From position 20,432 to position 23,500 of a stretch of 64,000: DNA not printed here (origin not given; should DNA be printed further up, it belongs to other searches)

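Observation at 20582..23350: Sigma-adjacent paralog carries an extra ~130-aa cytoplasmic N-terminal domain: candidate anti-sigma factor with a giant extracytoplasmic repeat sensor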

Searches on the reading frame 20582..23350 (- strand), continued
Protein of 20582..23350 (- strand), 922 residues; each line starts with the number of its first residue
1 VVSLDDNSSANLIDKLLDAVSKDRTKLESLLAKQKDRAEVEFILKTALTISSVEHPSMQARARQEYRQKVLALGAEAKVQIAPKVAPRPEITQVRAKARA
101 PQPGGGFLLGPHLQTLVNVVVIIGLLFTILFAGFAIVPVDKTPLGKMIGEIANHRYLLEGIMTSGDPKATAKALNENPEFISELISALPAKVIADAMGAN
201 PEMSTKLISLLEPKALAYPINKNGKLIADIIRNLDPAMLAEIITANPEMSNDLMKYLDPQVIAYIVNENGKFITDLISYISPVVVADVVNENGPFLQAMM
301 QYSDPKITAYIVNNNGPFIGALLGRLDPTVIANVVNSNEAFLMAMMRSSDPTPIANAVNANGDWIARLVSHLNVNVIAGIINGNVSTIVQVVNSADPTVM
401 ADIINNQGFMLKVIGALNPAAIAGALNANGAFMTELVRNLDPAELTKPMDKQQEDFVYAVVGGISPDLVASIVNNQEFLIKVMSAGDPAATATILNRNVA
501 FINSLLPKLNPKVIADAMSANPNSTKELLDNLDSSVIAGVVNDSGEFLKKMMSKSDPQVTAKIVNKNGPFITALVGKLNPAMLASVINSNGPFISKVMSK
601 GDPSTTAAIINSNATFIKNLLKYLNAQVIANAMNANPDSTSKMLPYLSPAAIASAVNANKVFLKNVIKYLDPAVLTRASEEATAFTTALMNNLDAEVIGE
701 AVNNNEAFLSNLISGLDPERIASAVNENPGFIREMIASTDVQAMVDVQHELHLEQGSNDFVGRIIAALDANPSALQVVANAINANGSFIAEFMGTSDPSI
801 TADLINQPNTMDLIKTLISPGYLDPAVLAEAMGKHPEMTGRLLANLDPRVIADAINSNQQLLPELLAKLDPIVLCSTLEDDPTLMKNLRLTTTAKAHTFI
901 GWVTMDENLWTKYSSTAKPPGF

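Call 79: predict_structure(alignment_id=A3)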
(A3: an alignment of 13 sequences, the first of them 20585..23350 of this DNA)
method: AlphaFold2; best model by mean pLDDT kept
length: 922 residues; sequences in the alignment: 13
mean_pLDDT: 68.5   pTM: 0.46
mean pLDDT of the five models: 68.5, 67.2, 66.1, 57.8, 54.9
residues with pLDDT >= 90: 14; 70-90: 497; 50-70: 263; < 50: 148
segments of 3 or more residues with pLDDT < 50: 1-10, 74-126, 128-164, 875-877, 879-881, 886-922
pLDDT, mean of each block of 10 residues (from residue 1): 37 60 62 55 64 61 65 43 27 26 29 43 47 41 38 38 54 71 69 67 67 78 81 78 75 83 84 82 81 82 84 78 82 84 81 76 79 81 76 69 64 73 72 60 59 69 81 84 80 82 86 88 85 84 86 88 85 87 91 88 88 88 89 84 81 76 79 71 67 64 60 60 66 67 65 54 67 77 77 76 75 74 77 74 71 65 57 50 49 26 32 33 29
secondary structure, 60 per line:
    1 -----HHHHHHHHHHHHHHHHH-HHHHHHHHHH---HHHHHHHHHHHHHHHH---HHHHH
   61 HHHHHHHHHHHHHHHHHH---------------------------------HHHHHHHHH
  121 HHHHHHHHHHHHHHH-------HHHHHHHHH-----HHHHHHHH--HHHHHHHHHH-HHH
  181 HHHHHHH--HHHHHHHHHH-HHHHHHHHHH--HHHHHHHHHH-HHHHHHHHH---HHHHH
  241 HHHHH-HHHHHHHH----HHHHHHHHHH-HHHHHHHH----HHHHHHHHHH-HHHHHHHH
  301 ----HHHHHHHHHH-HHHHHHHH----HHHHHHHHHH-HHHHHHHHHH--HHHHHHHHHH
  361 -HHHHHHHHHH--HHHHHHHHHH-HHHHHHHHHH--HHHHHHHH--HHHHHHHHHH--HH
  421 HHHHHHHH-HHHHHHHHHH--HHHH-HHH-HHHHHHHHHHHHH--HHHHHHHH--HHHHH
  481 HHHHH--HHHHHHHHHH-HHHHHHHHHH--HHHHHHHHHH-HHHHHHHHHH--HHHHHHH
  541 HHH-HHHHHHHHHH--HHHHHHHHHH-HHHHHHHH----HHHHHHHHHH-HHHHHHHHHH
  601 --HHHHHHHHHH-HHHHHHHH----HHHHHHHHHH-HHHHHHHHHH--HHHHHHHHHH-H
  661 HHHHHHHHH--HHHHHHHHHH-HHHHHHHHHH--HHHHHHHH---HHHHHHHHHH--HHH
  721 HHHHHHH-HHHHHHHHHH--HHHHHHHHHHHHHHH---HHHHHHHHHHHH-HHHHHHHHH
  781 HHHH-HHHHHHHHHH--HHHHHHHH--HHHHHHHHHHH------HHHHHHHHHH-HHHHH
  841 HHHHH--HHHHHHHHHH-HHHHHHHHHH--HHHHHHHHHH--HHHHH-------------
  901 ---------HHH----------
elements in order (helices of 4 or more, strands of 3 or more residues): H6-22 H24-33 H37-52 H56-78 H112-135 H143-151 H157-164 H167-176 H178-187 H190-199 H201-210 H213-222 H224-232 H236-245 H247-254 H259-268 H270-277 H282-291 H293-300 H305-314 H316-323 H328-337 H339-348 H351-360 H362-371 H374-383 H385-394 H397-404 H407-416 H419-428 H430-439 H442-445 H451-463 H466-473 H476-485 H488-497 H499-508 H511-520 H522-531 H534-543 H545-554 H557-566 H568-575 H580-589 H591-600 H603-612 H614-621 H626-635 H637-646 H649-658 H660-669 H672-681 H683-692 H695-702 H706-715 H718-727 H729-738 H741-755 H759-770 H772-784 H786-795 H798-805 H808-818 H825-834 H836-845 H848-857 H859-868 H871-880 H883-887
